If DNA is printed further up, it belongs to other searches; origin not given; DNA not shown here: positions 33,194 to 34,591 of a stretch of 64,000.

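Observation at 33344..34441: PurA-family protein with Ser replacing both the catalytic Asp and His (PurZ-like signature)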

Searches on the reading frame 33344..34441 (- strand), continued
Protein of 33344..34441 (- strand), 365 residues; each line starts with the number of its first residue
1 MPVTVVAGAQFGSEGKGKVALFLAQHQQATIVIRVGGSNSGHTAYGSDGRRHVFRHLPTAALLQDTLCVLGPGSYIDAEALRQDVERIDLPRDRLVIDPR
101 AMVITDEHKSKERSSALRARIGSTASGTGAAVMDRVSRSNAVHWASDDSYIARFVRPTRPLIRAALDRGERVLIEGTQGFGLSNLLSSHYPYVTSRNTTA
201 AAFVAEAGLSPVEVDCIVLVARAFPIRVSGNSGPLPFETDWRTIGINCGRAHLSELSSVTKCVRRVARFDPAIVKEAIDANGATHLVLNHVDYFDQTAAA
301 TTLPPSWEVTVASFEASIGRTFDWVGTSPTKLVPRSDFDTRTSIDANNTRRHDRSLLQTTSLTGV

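Call 12: find_encoding_contigs(protein=P0001, flank=10000, max_places=3)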
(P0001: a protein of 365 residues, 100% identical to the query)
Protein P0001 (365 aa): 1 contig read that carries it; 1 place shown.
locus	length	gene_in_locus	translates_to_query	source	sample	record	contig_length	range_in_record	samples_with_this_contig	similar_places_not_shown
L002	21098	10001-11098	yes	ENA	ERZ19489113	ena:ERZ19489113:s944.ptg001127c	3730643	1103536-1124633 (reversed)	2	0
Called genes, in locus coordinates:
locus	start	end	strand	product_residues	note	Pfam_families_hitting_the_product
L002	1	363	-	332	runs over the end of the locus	PF13417:GST_N_3, PF13409:GST_N_2, PF00043:GST_C (faint), PF13410:GST_C_2, PF17171:GST_C_6 (faint)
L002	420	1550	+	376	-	PF00144:Beta-lactamase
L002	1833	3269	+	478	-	PF00171:Aldedh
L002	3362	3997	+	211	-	PF02798:GST_N, PF13417:GST_N_3, PF13409:GST_N_2, PF00043:GST_C, PF13410:GST_C_2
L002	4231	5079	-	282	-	PF02668:TauD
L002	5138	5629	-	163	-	PF00903:Glyoxalase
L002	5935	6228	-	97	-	-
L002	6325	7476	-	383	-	PF04754:Transposase_31 (weak)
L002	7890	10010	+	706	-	PF13482:RNase_H_2, PF13238:AAA_18 (faint), PF13671:AAA_33 (weak)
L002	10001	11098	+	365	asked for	PF00709:Adenylsucc_synt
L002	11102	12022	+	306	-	PF22769:DCD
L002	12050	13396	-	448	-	PF01966:HD (weak)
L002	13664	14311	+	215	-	PF02798:GST_N, PF13417:GST_N_3, PF13409:GST_N_2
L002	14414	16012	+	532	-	PF01494:FAD_binding_3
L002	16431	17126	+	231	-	PF00702:Hydrolase, PF13419:HAD_2 (weak)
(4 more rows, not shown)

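Call 13: find_encoding_contigs(protein=P0004, flank=10000, max_places=3)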
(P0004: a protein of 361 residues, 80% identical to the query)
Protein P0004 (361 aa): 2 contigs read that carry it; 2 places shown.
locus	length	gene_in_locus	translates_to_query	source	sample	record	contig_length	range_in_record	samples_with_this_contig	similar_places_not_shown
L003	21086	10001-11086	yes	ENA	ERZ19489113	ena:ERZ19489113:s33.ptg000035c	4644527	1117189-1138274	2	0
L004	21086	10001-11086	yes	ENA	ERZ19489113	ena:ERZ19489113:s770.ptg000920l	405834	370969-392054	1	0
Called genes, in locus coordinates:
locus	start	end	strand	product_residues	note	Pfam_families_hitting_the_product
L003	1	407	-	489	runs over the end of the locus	-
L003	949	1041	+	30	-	-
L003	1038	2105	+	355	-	PF05721:PhyH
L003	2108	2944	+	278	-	PF01261:AP_endonuc_2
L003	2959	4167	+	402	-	PF01408:GFO_IDH_MocA, PF02894:GFO_IDH_MocA_C (weak), PF22725:GFO_IDH_MocA_C3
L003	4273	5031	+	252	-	PF01738:DLH (weak), PF20434:BD-FAE, PF07859:Abhydrolase_3, PF00326:Peptidase_S9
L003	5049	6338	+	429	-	PF07005:SBD_N, PF17042:NBD_C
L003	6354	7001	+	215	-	PF00596:Aldolase_II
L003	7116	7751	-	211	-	-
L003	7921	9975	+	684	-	PF13482:RNase_H_2, PF04250:DUF429 (faint), PF13238:AAA_18 (weak), PF13671:AAA_33 (faint)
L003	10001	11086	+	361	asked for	PF00709:Adenylsucc_synt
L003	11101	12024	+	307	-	PF22769:DCD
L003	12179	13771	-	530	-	PF01966:HD (weak)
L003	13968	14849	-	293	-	PF00248:Aldo_ket_red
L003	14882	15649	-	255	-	PF00106:adh_short, PF08659:KR, PF13561:adh_short_C2, PF23441:SDR (weak)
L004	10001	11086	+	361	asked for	PF00709:Adenylsucc_synt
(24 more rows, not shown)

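Call 14: find_encoding_contigs(protein=P0015, flank=10000, max_places=3)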
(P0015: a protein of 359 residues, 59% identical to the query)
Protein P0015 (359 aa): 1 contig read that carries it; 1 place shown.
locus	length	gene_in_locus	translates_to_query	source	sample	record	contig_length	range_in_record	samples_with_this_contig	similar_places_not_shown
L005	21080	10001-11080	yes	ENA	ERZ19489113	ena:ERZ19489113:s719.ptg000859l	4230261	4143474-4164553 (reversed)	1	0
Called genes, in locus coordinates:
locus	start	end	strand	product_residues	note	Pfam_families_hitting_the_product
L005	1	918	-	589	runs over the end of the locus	PF02538:Hydantoinase_B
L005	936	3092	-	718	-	PF05378:Hydant_A_N, PF01968:Hydantoinase_A, PF19278:Hydant_A_C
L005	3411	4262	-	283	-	PF00005:ABC_tran, PF02463:SMC_N (faint), PF13304:AAA_21 (weak)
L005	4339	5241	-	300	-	PF00005:ABC_tran, PF08352:oligo_HPY (weak)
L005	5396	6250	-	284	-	PF00528:BPD_transp_1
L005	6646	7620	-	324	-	PF08240:ADH_N, PF00107:ADH_zinc_N, PF13602:ADH_zinc_N_2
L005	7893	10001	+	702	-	PF13482:RNase_H_2, PF04250:DUF429 (faint), PF13238:AAA_18 (faint)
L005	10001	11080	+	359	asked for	PF00709:Adenylsucc_synt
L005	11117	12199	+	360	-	PF22769:DCD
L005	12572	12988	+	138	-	PF00571:CBS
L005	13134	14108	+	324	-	PF00850:Hist_deacetyl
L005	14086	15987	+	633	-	PF00496:SBP_bac_5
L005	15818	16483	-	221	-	-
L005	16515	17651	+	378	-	PF00528:BPD_transp_1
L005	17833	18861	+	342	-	PF00528:BPD_transp_1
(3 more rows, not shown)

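Call 16: find_encoding_contigs(protein=P0023, flank=8000, max_places=2)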
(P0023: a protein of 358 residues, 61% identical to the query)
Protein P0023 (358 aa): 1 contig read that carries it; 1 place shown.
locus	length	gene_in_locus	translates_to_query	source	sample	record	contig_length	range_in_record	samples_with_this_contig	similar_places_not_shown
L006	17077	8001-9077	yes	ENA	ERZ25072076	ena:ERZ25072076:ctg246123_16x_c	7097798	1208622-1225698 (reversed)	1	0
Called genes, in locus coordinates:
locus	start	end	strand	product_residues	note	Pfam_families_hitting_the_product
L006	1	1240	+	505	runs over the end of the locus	-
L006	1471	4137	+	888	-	PF28527:DUF8425 (weak), PF00004:AAA (faint), PF28530:DUF8426, PF07728:AAA_5, PF28529:McrB_lid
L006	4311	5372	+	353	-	PF10117:McrBC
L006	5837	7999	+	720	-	PF13482:RNase_H_2, PF13238:AAA_18 (weak)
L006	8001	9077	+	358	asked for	PF00709:Adenylsucc_synt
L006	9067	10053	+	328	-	PF22769:DCD (weak)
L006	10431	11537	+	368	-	PF13701:DDE_Tnp_1_4, PF01609:DDE_Tnp_1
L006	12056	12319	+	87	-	-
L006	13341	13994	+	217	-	-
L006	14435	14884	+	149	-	-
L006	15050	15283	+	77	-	-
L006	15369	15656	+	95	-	-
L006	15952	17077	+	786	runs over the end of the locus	PF14236:DruA, PF14706:Tnp_DNA_bind, PF02281:Dimer_Tnp_Tn5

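Call 17: find_encoding_contigs(protein=P0035, flank=8000, max_places=2)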
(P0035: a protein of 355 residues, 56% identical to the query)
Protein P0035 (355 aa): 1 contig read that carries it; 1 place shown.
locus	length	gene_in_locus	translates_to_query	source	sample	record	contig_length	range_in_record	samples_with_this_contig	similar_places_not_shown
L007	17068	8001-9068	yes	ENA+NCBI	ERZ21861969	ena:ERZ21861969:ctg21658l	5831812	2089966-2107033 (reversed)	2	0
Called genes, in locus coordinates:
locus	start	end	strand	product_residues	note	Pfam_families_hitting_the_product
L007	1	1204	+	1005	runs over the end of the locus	PF02463:SMC_N (faint), PF03193:RsgA_GTPase (faint), PF13191:AAA_16 (faint), PF20703:nSTAND1 (faint), PF13401:AAA_22 (faint), PF17760:UvrA_inter, PF17755:UvrA_DNA-bind, PF00005:ABC_tran, +2 more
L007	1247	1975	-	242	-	PF05685:Uma2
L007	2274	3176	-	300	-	PF00756:Esterase, PF00561:Abhydrolase_1 (weak)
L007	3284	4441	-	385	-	PF04909:Amidohydro_2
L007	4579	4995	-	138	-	-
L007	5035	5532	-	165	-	PF13452:FAS1_DH_region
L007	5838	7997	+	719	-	PF13482:RNase_H_2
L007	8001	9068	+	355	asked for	PF00709:Adenylsucc_synt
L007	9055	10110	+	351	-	-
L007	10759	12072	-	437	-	PF06245:DUF1015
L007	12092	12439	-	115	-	-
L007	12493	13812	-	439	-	PF22691:Thiolase_C_1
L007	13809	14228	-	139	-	PF12172:zf-ChsH2, PF01796:OB_ChsH2_C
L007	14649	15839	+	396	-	-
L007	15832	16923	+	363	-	PF00070:Pyr_redox (weak), PF00890:FAD_binding_2 (weak), PF01262:AlaDh_PNT_C (weak), PF01266:DAO, PF01494:FAD_binding_3 (weak), PF07992:Pyr_redox_2 (weak), PF12831:FAD_oxidored (weak), PF13450:NAD_binding_8, +3 more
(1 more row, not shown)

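Call 18: find_encoding_contigs(protein=P0111, flank=8000, max_places=2)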
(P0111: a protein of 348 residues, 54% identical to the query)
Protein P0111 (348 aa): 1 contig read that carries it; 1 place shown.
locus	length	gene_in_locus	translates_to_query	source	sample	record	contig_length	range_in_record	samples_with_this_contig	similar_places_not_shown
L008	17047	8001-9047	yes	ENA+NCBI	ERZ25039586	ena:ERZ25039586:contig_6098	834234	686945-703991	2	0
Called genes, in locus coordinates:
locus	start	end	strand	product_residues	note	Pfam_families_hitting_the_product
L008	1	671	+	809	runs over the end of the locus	PF01170:UPF0020 (faint), PF01555:N6_N4_Mtase (faint)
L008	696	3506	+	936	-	PF04465:DUF499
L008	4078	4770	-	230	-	-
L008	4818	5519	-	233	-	-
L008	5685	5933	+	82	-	-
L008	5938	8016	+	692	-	PF13482:RNase_H_2, PF13238:AAA_18 (weak)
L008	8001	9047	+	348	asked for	PF00709:Adenylsucc_synt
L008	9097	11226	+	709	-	PF00004:AAA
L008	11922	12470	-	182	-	-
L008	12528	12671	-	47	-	-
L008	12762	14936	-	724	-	PF13432:TPR_16 (weak), PF14559:TPR_19 (weak), PF13414:TPR_11 (weak), PF13424:TPR_12 (weak), PF13432:TPR_16, PF00515:TPR_1 (weak), PF07719:TPR_2 (weak), PF03544:TonB_C, +20 more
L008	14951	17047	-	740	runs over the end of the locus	PF00069:Pkinase, PF07714:PK_Tyr_Ser-Thr, PF03109:ABC1 (weak), PF03781:FGE-sulfatase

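Call 24: search_dna_similar(query=window:33344-34441:-, collection=phages, mode=protein, max_rows=30, rows=best)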
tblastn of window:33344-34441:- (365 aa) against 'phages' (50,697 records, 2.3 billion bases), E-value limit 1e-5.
Records with a match: 229; places in all: 229; records where one place covers at least 80% of the query: 92.
Best place of each record, by identity: <60% 229.
By first word of the organism name: Arthrobacter 105; Vibrio 41; Microbacterium 18; Acinetobacter 12; Rhizobium 7; Gordonia 6; Listeria 6; Streptomyces 5; Bacteriophage 4; Salmonella 3; and 16 more.
By host as written in the record: Arthrobacter sp. ATCC 21022 95; - 29; Microbacterium foliorum NRRL B-24224 11; Vibrio cholerae 2095 9; Vibrio cholerae 7; Arthrobacter sp. (ATCC 21022) 7; Gordonia terrae 3612 6; Listeria monocytogenes 6; and 39 more.
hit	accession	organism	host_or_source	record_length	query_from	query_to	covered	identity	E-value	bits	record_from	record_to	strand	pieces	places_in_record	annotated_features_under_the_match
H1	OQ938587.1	Gordonia phage Sapo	Gordonia terrae 3612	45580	5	300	81%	41.0%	1e-51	190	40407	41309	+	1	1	50: PurA-like adenylosuccinate synthetase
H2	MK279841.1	Streptomyces phage Hiyaa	Streptomyces lividans JI 1326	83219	5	335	91%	36.4%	2e-41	160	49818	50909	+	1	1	67: PurA-like adenylosuccinate synthetase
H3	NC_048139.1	Streptomyces phage Hiyaa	Streptomyces lividans JI 1326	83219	5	335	91%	36.4%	2e-41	160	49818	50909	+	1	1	67: 2-aminooxy adenylosuccinate synthetase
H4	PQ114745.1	Streptomyces phage Spocter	Streptomyces lividans JI 1326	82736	5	335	91%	36.1%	2e-41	160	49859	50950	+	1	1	66: PurA-like adenylosuccinate synthetase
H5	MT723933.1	Streptomyces phage Keanu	Streptomyces lividans JI 1326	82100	3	356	97%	33.8%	5e-43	165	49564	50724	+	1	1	65: PurA-like adenylosuccinate synthetase | 66: hypothetical protein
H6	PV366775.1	Gordonia phage Frizzle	Gordonia terrae 3612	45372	3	298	81%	40.2%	3e-50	186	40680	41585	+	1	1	49: PurA-like adenylosuccinate synthetase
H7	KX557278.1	Gordonia phage Ghobes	Gordonia terrae 3612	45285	3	298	81%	40.2%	3e-50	186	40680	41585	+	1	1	50: PurA-like adenylosuccinate synthetase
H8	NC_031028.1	Gordonia phage Ghobes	Gordonia terrae 3612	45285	3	298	81%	40.2%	3e-50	186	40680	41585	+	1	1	50: 2-aminooxy adenylosuccinate synthetase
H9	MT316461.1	Streptomyces phage Galactica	Streptomyces mirabilis NRRL B-2400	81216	5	335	91%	35.4%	1e-40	158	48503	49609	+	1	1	65: PurA-like adenylosuccinate synthetase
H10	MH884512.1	Bacillus phage vB_BpsS-140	Bacillus pseudalcaliphilus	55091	3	327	89%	34.6%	5e-47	176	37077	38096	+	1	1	purA: adenylosuccinate synthetase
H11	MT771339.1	Gordonia phage Archimedes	Gordonia terrae 3612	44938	3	307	84%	36.7%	5e-46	174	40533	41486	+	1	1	50: PurA-like adenylosuccinate synthetase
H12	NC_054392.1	Gordonia phage Archimedes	Gordonia terrae 3612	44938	3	307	84%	36.7%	5e-46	174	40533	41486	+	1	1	50: 2-aminooxy adenylosuccinate synthetase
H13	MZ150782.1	Microbacterium phage PermaG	Microbacterium foliorum NRRL B-24224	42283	3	325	88%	34.6%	3e-41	160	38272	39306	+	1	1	54: PurA-like adenylosuccinate synthetase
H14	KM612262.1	Vibrio phage H2 SGB-2014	Vibrio cholerae 2095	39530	3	332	90%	32.8%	2e-33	137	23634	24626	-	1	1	adenylosuccinate synthetase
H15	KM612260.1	Vibrio phage CJY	Vibrio cholerae 2095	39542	3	332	90%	32.8%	2e-33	137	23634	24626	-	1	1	adenylosuccinate synthetase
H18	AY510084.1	Vibrio phage VP5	Vibrio cholerae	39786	3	332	90%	32.8%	2e-33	137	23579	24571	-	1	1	purA: adenylosuccinate synthetase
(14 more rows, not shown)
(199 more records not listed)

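Call 25: search_dna_similar(query=window:33344-34441:-, collection=plasmids, mode=protein, max_rows=25, rows=best)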
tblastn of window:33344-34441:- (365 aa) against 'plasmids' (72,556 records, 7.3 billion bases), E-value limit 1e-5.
Records with a match: 99; places in all: 100; records where one place covers at least 80% of the query: 82.
Best place of each record, by identity: <60% 99.
By first word of the organism name: Rhizobium 12; Burkholderia 10; Sinorhizobium 8; Escherichia 8; Azospirillum 5; Ralstonia 4; Acinetobacter 4; Haladaptatus 3; Agrobacterium 2; Methylobacterium 2; and 34 more.
By predicted mobility (MOB-suite, as given by PLSDB): non-mobilizable 77; conjugative 13; mobilizable 9.
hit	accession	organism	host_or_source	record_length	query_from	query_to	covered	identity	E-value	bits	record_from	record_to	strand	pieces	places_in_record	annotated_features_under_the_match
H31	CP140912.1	Sinorhizobium medicae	Medicago lupulina,whole organism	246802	1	334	92%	45.3%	3e-79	271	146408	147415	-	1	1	adenylosuccinate synthetase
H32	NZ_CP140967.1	Sinorhizobium medicae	Medicago lupulina,whole organism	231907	1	334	92%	45.0%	5e-79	271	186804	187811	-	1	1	adenylosuccinate synthetase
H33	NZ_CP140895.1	Sinorhizobium medicae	Medicago lupulina,whole organism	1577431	1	334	92%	45.0%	5e-79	271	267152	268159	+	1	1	record has no annotation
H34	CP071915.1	Ralstonia solanacearum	Pogostemon cablin,Single strain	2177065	3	348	95%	33.5%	1e-39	157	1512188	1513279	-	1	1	adenylosuccinate synthetase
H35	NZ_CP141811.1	Burkholderia thailandensis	Homo sapiens,tissue sample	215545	3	348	95%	32.8%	4e-39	155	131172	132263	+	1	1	adenylosuccinate synthetase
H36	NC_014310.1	Ralstonia solanacearum PSI07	-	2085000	3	348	95%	32.3%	4e-38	152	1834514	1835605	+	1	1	none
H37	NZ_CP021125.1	Rhizobium sp. Kim5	Phaseolus vulgaris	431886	3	325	88%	34.5%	7e-46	175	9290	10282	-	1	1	adenylosuccinate synthetase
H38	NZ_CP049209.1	Agrobacterium rubi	Raspberry,cell culture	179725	3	325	88%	34.5%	1e-45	174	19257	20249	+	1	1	adenylosuccinate synthetase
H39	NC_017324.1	Sinorhizobium meliloti BL225C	-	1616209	3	295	80%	37.4%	1e-46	177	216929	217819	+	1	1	none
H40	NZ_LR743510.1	Methylobacterium bullatum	-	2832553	3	323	88%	32.7%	2e-36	147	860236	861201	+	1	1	none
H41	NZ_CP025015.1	Rhizobium leguminosarum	Lotus corniculatus,Bacteria culture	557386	3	320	87%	33.0%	7e-42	163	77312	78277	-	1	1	adenylosuccinate synthetase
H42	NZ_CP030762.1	Rhizobium leguminosarum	Genomic DNA from Bacterial pure culture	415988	1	295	81%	34.9%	6e-38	152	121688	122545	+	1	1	adenylosuccinate synthetase | folE: GTP cyclohydrolase I FolE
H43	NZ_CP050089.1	Rhizobium leguminosarum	Trifolium pratense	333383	1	295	81%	34.9%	8e-38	151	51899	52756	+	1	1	adenylosuccinate synthetase | folE: GTP cyclohydrolase I FolE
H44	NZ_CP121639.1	Rhizobium leguminosarum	Trifolium ambiguum,cell culture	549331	1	295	81%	34.9%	2e-37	150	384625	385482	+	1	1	adenylosuccinate synthetase | folE: GTP cyclohydrolase I FolE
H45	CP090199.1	Rhizobium leguminosarum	Trifolium ambiguum,Cell culture,nodule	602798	1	295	81%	34.9%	2e-37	150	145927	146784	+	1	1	adenylosuccinate synthetase | folE: GTP cyclohydrolase I FolE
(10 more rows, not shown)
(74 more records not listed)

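Call 26: get_annotated_region(hit=H31, flank=8000)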
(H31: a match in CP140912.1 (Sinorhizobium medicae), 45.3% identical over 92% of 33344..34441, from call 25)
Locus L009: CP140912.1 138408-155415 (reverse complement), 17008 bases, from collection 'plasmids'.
description: Sinorhizobium medicae strain ml29 plasmid pMl5, complete sequence
organism: Sinorhizobium medicae (NCBI taxid 110321)
taxonomy: Bacteria; Pseudomonadota; Alphaproteobacteria; Hyphomicrobiales; Rhizobiaceae; Sinorhizobium; Sinorhizobium medicae
host: -; source: Medicago lupulina,whole organism; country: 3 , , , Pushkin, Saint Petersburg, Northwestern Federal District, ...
typing (MOB-suite, as given by PLSDB): conjugative; replicon rep_cluster_546; relaxase MOBP,MOBP; mating-pair formation MPF_T
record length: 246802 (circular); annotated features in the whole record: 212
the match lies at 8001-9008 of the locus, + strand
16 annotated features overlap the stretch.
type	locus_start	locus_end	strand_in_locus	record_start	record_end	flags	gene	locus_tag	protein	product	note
CDS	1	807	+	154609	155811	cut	repA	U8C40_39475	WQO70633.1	plasmid partitioning protein RepA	-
CDS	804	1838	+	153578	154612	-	repB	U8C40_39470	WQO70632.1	plasmid partitioning protein RepB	-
CDS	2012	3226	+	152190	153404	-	repC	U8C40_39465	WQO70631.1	plasmid replication protein RepC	-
CDS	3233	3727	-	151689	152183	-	-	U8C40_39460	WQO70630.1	hypothetical protein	-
CDS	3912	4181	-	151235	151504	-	-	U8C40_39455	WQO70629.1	hypothetical protein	-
CDS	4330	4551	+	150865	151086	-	-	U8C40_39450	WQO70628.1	hypothetical protein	-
CDS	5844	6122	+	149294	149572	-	-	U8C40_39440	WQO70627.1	type II toxin-antitoxin system Phd/YefM family antitoxin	-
CDS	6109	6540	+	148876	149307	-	-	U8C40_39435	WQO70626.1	plasmid maintenance toxin (PemK-like)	-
CDS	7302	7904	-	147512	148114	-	-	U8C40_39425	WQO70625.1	hypothetical protein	-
CDS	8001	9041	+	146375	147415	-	-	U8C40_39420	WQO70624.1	adenylosuccinate synthetase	-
CDS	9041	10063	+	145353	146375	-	-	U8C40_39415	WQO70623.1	hypothetical protein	-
CDS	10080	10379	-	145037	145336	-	-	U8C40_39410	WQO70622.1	hypothetical protein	-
CDS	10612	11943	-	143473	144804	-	-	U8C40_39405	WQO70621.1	hypothetical protein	-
CDS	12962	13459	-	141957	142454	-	-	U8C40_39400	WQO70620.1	hypothetical protein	-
CDS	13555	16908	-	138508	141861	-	-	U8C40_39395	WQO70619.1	UvrD-helicase domain-containing protein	-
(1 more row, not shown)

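Call 27: get_annotated_region(hit=H35, flank=7000)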
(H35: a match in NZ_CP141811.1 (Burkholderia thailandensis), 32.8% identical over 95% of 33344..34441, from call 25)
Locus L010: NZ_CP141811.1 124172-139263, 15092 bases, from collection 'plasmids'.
description: Burkholderia thailandensis strain 2022DZh plasmid unnamed, complete sequence
organism: Burkholderia thailandensis (NCBI taxid 57975)
taxonomy: Bacteria; Pseudomonadota; Betaproteobacteria; Burkholderiales; Burkholderiaceae; Burkholderia; Burkholderia thailandensis
host: -; source: Homo sapiens,tissue sample; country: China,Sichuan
typing (MOB-suite, as given by PLSDB): non-mobilizable; replicon rep_cluster_1398; mating-pair formation MPF_T
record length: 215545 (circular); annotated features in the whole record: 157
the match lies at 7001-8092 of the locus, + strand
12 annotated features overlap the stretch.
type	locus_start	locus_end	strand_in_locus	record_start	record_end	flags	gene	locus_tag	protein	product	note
CDS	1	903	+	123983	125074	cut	-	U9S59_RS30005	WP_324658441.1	UvrD-helicase domain-containing protein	-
CDS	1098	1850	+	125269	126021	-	-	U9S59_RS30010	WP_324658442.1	AAA family ATPase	-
CDS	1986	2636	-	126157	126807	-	-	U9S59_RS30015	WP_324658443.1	hypothetical protein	-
CDS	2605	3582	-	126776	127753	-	-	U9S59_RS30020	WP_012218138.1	ATP-binding protein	-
CDS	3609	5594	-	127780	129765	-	-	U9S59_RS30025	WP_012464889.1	DDE-type integrase/transposase/recombinase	-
CDS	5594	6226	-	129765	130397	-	-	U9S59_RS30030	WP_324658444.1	hypothetical protein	-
CDS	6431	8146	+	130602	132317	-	-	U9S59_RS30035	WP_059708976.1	adenylosuccinate synthetase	GO:0006164 - purine nucleotide biosynthetic process [Evidence IEA]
CDS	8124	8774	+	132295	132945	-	-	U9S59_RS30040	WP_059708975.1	hypothetical protein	-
CDS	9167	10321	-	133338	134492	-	-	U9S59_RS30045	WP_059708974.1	PDDEXK nuclease domain-containing protein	-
CDS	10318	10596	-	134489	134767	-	-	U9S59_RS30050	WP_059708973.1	HU family DNA-binding protein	GO:0030261 - chromosome condensation [Evidence IEA]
CDS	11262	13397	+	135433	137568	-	-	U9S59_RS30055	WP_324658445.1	phage integrase family protein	-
CDS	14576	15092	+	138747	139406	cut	-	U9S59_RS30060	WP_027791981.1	AAA family ATPase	-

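Call 31: get_annotated_region(hit=H11, flank=6000)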
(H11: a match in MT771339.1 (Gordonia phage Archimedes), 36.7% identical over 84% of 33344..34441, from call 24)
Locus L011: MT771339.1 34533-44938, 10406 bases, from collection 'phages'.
description: Gordonia phage Archimedes, complete genome.
organism: Gordonia phage Archimedes (NCBI taxid 2759389)
taxonomy: Viruses; Duplodnaviria; Heunggongvirae; Uroviricota; Caudoviricetes; Archimedesvirus; Archimedesvirus archimedes
host: Gordonia terrae 3612; source: soil; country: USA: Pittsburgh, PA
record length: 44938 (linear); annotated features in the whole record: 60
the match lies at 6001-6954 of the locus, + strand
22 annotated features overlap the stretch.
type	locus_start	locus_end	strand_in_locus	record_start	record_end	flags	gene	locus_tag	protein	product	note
CDS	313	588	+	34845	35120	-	39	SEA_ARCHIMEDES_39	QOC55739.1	hypothetical protein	-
CDS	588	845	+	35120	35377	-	40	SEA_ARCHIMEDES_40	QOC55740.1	hypothetical protein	-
CDS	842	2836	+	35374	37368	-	41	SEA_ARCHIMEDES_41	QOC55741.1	DNA polymerase I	-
CDS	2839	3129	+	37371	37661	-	42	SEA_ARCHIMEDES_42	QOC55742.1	hypothetical protein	-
CDS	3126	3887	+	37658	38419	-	43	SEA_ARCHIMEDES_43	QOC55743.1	lysin B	-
CDS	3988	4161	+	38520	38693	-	44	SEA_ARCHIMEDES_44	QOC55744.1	hypothetical protein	-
CDS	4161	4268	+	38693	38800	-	45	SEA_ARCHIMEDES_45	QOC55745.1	hypothetical protein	-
CDS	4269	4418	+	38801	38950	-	46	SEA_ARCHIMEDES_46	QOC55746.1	hypothetical protein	-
CDS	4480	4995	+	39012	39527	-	47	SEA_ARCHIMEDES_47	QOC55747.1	hypothetical protein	-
CDS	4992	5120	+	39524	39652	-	48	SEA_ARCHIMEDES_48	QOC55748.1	hypothetical protein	-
CDS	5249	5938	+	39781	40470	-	49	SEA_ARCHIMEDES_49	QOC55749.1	hypothetical protein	-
CDS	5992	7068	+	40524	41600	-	50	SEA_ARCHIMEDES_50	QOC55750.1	PurA-like adenylosuccinate synthetase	-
CDS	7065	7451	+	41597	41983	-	51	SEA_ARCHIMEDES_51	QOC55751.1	hypothetical protein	-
CDS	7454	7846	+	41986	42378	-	52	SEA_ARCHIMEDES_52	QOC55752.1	hypothetical protein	-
CDS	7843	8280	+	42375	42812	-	53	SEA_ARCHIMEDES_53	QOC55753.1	deoxyuridine triphosphatase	-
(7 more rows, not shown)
